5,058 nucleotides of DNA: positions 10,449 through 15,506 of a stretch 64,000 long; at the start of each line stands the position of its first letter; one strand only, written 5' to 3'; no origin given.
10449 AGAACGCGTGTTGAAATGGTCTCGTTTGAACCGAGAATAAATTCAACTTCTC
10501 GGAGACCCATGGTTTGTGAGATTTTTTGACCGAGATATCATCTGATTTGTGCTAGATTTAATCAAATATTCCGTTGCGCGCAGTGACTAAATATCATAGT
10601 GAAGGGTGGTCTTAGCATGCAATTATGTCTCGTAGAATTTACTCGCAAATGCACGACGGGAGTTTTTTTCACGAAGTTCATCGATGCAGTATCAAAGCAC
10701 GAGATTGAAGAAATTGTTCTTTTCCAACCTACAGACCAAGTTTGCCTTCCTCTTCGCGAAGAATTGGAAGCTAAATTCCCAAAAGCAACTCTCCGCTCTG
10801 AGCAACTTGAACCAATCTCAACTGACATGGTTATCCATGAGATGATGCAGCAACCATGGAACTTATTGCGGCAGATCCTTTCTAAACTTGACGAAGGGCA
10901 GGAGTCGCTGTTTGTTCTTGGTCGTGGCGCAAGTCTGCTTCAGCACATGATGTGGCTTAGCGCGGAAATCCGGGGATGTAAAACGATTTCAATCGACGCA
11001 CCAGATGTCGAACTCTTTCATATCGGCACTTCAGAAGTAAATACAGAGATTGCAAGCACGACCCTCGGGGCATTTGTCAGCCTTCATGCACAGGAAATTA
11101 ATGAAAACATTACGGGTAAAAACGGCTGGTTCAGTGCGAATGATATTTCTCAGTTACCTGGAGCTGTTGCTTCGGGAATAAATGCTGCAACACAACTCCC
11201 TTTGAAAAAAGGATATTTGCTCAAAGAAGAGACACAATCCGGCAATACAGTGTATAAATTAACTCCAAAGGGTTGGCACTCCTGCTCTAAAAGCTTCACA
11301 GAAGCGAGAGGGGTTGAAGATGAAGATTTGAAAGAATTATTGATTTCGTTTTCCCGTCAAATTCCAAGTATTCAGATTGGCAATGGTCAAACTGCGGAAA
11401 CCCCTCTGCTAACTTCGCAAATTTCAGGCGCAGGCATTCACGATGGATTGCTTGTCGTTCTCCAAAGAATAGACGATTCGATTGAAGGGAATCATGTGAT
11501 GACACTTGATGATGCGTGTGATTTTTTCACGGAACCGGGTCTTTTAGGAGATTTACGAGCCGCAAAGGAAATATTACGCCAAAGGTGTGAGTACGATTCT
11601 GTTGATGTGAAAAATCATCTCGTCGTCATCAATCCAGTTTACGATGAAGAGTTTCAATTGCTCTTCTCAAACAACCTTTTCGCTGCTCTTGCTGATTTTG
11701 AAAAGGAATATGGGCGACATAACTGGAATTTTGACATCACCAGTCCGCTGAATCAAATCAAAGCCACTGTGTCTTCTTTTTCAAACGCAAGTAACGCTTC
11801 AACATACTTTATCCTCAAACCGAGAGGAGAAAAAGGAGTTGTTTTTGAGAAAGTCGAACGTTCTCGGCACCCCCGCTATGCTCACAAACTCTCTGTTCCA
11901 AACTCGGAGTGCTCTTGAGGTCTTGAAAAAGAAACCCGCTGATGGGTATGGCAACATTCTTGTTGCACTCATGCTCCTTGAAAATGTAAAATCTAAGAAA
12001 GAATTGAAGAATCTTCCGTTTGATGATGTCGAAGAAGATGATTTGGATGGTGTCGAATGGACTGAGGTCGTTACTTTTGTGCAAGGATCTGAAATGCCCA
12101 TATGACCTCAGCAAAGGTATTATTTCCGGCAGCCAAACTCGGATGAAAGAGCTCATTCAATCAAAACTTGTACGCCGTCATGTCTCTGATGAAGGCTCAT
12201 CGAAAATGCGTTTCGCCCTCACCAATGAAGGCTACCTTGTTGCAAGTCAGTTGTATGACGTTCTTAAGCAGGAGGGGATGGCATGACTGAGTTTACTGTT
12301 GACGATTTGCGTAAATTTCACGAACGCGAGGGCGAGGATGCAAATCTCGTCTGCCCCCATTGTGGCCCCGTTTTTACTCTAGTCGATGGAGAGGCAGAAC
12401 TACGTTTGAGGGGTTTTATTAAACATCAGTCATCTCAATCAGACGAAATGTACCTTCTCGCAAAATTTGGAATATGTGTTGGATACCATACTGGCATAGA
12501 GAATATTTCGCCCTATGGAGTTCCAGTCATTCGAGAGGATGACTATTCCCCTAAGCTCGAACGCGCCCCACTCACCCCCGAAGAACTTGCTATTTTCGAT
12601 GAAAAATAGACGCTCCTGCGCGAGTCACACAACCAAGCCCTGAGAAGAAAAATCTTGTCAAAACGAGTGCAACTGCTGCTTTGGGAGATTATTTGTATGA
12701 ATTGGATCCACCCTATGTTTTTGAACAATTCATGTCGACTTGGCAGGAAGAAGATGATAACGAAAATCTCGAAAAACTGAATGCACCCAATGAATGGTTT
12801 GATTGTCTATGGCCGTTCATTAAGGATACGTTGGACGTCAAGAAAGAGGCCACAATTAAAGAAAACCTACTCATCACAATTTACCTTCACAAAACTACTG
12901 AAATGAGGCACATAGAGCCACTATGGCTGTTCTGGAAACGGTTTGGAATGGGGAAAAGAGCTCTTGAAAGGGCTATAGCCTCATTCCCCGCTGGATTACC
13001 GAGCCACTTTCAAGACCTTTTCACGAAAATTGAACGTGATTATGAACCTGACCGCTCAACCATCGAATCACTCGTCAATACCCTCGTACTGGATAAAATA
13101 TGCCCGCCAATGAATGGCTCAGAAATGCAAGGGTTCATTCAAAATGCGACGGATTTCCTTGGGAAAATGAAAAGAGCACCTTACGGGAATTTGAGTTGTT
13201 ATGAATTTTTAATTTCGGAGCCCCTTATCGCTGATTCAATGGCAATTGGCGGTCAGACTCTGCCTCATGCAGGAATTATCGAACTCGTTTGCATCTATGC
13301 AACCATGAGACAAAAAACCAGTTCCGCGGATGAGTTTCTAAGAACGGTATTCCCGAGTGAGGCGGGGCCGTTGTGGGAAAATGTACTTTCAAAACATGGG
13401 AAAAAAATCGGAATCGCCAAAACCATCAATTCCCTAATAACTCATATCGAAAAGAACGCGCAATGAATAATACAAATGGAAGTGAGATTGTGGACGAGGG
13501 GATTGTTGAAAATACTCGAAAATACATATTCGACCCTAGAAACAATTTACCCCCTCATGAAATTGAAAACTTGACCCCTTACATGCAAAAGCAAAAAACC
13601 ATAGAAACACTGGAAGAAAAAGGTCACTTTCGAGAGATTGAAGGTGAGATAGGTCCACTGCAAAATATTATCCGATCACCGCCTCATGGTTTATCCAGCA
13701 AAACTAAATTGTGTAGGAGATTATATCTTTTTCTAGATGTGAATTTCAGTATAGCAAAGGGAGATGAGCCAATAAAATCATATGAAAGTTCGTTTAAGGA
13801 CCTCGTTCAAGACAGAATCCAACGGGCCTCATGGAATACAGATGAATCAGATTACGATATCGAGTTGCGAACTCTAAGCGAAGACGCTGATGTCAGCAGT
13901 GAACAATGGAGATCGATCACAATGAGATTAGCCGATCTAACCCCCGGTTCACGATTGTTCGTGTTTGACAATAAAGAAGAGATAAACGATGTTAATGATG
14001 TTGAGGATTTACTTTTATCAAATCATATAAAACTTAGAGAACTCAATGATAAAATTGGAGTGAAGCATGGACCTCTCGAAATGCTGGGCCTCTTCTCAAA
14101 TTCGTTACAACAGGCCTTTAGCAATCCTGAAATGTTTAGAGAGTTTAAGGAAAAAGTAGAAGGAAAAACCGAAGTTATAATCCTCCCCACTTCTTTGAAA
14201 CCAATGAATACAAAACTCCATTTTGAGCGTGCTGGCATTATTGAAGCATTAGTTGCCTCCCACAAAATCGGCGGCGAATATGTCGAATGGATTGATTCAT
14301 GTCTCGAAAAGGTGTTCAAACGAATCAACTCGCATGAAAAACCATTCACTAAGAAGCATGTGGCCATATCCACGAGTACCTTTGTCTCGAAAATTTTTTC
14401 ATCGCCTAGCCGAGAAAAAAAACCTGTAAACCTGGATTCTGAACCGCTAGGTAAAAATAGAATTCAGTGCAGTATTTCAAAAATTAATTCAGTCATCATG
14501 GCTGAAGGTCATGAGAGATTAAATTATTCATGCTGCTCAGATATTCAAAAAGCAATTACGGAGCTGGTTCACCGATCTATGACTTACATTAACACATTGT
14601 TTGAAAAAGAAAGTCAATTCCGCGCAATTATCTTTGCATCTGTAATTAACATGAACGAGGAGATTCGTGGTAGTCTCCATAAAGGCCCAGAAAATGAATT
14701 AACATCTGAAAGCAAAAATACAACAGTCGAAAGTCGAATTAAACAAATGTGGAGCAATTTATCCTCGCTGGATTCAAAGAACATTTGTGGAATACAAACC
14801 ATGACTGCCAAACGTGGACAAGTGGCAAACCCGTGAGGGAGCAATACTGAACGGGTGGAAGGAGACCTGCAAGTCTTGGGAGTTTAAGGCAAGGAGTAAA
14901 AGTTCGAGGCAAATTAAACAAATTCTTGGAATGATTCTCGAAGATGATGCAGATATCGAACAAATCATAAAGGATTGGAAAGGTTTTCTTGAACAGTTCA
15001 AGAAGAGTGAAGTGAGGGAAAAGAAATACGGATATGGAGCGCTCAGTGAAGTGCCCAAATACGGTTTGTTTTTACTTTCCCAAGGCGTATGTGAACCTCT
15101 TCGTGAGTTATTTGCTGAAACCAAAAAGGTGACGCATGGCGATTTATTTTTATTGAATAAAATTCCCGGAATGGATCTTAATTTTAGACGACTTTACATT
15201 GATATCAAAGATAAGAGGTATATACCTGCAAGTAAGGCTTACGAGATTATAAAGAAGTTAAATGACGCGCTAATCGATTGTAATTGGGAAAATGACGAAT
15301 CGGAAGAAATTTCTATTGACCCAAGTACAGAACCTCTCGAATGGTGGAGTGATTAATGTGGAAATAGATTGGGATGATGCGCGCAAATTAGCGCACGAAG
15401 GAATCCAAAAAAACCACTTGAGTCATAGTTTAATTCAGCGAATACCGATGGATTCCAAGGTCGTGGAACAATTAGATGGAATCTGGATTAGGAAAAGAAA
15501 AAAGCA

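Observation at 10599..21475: Co-oriented block of about 9 uncharacterised genes around a two-NTPase giant protein, AT-rich from about 12.6 kb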

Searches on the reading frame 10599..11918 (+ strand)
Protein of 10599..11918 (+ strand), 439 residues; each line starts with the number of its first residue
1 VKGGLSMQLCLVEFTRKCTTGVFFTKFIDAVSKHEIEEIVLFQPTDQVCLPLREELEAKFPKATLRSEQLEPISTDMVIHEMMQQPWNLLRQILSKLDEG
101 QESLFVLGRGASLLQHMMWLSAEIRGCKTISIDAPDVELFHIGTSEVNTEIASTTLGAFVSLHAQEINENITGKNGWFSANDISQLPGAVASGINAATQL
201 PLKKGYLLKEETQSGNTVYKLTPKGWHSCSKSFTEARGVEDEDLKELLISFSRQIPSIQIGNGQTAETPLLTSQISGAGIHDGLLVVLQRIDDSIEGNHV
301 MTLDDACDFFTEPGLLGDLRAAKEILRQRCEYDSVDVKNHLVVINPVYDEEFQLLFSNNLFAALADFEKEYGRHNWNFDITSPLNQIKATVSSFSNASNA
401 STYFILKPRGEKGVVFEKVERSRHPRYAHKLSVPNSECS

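Call 4: search_protein_families(library=pfam, proteins=[window:10599-11918:+], max_evalue=0.1)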
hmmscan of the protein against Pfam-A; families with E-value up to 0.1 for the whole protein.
window:10599-11918:+ (439 aa): 1 family
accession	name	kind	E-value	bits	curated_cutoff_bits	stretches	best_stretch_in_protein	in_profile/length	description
PF00143.24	Interferon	-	0.014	16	26.8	1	53-95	29-71/160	Interferon alpha/beta domain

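Call 5: search_protein_families(library=padloc, proteins=[window:10599-11918:+], max_evalue=0.1)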
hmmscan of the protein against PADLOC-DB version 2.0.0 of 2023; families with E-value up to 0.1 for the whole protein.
window:10599-11918:+ (439 aa): 0 families

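Call 11: search_protein_families(library=ncbifam, proteins=[window:10599-11918:+], max_evalue=0.1)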
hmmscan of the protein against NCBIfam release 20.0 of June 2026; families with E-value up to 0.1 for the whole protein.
window:10599-11918:+ (439 aa): 0 families

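Call 12: search_protein_families(library=phrogs, proteins=[window:10599-11918:+], max_evalue=0.1)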
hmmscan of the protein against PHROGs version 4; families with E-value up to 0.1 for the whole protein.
window:10599-11918:+ (439 aa): 0 families

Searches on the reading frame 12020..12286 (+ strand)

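Call 4: search_protein_families(library=pfam, proteins=[window:12020-12286:+], max_evalue=0.1)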
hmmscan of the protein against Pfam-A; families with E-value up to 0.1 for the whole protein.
window:12020-12286:+ (88 aa): 1 family
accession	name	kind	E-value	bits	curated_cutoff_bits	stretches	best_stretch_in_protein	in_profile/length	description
PF01638.23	HxlR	-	0.0076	16.5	20.8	1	40-78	38-76/91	HxlR-like helix-turn-helix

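Call 5: search_protein_families(library=padloc, proteins=[window:12020-12286:+], max_evalue=0.1)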
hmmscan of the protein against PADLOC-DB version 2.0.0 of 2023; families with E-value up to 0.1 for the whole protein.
window:12020-12286:+ (88 aa): 0 families

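Call 11: search_protein_families(library=ncbifam, proteins=[window:12020-12286:+], max_evalue=0.1)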
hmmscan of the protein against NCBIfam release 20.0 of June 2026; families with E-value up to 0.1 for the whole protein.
window:12020-12286:+ (88 aa): 0 families

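Call 12: search_protein_families(library=phrogs, proteins=[window:12020-12286:+], max_evalue=0.1)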
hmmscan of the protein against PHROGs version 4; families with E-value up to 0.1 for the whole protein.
window:12020-12286:+ (88 aa): 1 family
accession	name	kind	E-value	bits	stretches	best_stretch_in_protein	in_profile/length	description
phrog_11195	-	unknown function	0.046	14.2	1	40-72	57-89/122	-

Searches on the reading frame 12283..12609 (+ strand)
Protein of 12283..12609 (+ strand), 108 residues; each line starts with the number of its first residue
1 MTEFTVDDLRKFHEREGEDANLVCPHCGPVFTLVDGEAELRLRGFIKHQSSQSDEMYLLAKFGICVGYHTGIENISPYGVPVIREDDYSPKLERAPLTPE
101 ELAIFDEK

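Call 4: search_protein_families(library=pfam, proteins=[window:12283-12609:+], max_evalue=0.1)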
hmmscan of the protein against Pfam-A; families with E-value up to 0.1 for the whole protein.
window:12283-12609:+ (108 aa): 3 families
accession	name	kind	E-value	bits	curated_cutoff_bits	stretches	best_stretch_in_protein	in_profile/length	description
PF23499.1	YnfU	-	0.022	15.1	27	1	19-32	36-49/49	YnfU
PF07503.17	zf-HYPF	-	0.084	13.2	23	0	24-34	24-34/34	HypF finger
PF08271.17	Zn_Ribbon_TF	-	0.099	12.7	29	0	17-30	15-28/43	TFIIB zinc-binding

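Call 5: search_protein_families(library=padloc, proteins=[window:12283-12609:+], max_evalue=0.1)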
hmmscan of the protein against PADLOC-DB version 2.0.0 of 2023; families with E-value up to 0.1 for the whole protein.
window:12283-12609:+ (108 aa): 0 families

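Call 11: search_protein_families(library=ncbifam, proteins=[window:12283-12609:+], max_evalue=0.1)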
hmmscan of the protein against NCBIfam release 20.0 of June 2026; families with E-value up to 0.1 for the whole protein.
window:12283-12609:+ (108 aa): 3 families
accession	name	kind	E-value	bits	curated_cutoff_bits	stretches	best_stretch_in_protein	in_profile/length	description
NF038384.1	zinc_YnfU_fam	subfamily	0.013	15.1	36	1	19-32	36-49/52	YnfU family zinc-binding protein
NF041591.1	CxxC_VVA0879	subfamily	0.052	13.6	37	1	12-50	12-42/101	VVA0879 family protein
TIGR04123.1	P_estr_lig_assc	hypoth_equivalog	0.076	12.4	150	1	3-70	125-188/207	ligase-associated DNA damage response endonuclease PdeM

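Call 12: search_protein_families(library=phrogs, proteins=[window:12283-12609:+], max_evalue=0.1)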
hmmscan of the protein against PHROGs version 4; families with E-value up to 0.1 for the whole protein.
window:12283-12609:+ (108 aa): 1 family
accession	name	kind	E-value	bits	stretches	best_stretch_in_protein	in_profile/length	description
phrog_1257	-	moron, auxiliary metabolic gene and host takeover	0.042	15.1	1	14-48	24-58/97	ribosome associated inhibitor A; zinc finger domain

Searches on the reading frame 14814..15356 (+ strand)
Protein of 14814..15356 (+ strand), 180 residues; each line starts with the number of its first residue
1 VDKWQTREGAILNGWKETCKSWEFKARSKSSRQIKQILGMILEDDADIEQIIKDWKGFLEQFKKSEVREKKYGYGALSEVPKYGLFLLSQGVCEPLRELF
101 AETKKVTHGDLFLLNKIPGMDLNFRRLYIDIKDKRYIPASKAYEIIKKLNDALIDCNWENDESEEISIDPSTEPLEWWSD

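Call 4: search_protein_families(library=pfam, proteins=[window:14814-15356:+], max_evalue=0.1)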
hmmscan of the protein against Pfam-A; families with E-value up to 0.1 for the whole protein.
window:14814-15356:+ (180 aa): 0 families

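Call 5: search_protein_families(library=padloc, proteins=[window:14814-15356:+], max_evalue=0.1)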
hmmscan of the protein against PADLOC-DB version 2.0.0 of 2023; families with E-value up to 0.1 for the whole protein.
window:14814-15356:+ (180 aa): 0 families

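Call 11: search_protein_families(library=ncbifam, proteins=[window:14814-15356:+], max_evalue=0.1)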
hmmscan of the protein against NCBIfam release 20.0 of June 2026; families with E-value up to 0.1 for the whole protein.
window:14814-15356:+ (180 aa): 2 families
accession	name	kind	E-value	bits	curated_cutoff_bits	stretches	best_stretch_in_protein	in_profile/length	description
NF005053.0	PRK06462.1-3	equivalog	0.079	12.5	322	0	58-120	57-119/274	asparagine synthetase A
NF047858.1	ICEBs1XisBacil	equivalog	0.08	12.7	100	0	138-153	15-30/61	ICEBs1 excisionase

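Call 12: search_protein_families(library=phrogs, proteins=[window:14814-15356:+], max_evalue=0.1)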
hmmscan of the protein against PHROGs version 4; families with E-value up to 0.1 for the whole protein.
window:14814-15356:+ (180 aa): 2 families
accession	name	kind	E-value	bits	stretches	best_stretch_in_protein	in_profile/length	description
phrog_7974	-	unknown function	0.063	13.9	1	25-73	73-118/213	-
phrog_1217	-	tail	0.08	14.2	1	141-175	77-111/125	tail protein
